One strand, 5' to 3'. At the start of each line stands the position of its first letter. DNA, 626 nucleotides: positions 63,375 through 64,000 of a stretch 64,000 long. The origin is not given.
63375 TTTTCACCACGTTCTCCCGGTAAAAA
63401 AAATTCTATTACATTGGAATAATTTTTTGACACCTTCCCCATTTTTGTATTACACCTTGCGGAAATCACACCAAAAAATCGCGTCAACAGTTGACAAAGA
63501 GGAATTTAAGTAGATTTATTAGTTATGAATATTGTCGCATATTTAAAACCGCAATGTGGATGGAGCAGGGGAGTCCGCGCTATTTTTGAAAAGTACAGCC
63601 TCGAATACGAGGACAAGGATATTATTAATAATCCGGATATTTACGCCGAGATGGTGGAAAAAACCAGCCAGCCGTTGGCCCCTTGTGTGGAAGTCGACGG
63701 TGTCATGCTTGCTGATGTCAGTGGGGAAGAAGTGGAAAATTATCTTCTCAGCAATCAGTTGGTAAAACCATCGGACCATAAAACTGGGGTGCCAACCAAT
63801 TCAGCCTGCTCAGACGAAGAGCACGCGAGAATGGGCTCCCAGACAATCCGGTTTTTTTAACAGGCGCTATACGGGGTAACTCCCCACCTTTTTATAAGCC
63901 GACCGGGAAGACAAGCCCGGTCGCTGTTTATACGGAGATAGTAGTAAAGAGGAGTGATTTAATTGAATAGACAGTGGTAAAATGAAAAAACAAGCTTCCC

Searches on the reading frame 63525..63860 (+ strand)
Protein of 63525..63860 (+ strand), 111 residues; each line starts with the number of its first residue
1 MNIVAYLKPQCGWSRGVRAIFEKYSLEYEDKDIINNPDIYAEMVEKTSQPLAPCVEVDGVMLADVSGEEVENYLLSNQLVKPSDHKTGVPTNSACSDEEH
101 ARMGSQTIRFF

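Call 8: search_protein_families(library=pfam, max_evalue=0.1, proteins=[window:63525-63860:+])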
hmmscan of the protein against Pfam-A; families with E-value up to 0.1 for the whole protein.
window:63525-63860:+ (111 aa): 1 family
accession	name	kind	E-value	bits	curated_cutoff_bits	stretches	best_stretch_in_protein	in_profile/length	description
PF00462.30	Glutaredoxin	-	5.1e-11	43.1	22.9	1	3-60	1-58/60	Glutaredoxin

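Call 10: find_encoding_contigs(protein=window:63525-63860:+, flank=10000, max_places=6)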
Protein window:63525-63860:+ (111 aa): 3 contigs read that carry it; 3 places shown.
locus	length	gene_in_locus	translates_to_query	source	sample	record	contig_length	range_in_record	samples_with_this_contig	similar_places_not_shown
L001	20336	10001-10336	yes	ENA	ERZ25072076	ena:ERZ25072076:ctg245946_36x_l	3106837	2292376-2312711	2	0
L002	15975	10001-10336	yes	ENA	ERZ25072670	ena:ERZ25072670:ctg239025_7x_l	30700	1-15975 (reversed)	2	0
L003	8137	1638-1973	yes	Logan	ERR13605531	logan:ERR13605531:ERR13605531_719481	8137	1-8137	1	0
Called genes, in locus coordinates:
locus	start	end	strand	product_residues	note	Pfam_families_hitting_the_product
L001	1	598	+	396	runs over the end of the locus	PF12832:MFS_1_like (faint), PF07690:MFS_1, PF05977:MFS_3 (weak), PF07690:MFS_1, PF00083:Sugar_tr (weak)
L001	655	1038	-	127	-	PF01597:GCV_H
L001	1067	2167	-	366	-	PF01571:GCV_T, PF08669:GCV_T_C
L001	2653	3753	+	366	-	PF01595:CNNM, PF00571:CBS (weak)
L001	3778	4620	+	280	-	PF01790:LGT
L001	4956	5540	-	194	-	PF07589:PEP_exosort_dom (weak)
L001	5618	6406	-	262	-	-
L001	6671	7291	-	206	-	PF07589:PEP_exosort_dom (weak)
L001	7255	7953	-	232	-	-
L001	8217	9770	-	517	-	-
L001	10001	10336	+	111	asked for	PF00462:Glutaredoxin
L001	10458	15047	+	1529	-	PF00310:GATase_2, PF04898:Glu_syn_central, PF01645:Glu_synthase, PF01493:GXGXG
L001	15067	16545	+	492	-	PF14691:Fer4_20, PF00070:Pyr_redox (weak), PF01266:DAO (weak), PF03486:HI0933_like (weak), PF07992:Pyr_redox_2, PF12831:FAD_oxidored (weak), PF01593:Amino_oxidase, PF13450:NAD_binding_8, +2 more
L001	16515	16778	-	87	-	-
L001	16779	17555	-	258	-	PF03328:HpcH_HpaI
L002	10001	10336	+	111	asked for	PF00462:Glutaredoxin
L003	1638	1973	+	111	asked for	PF00462:Glutaredoxin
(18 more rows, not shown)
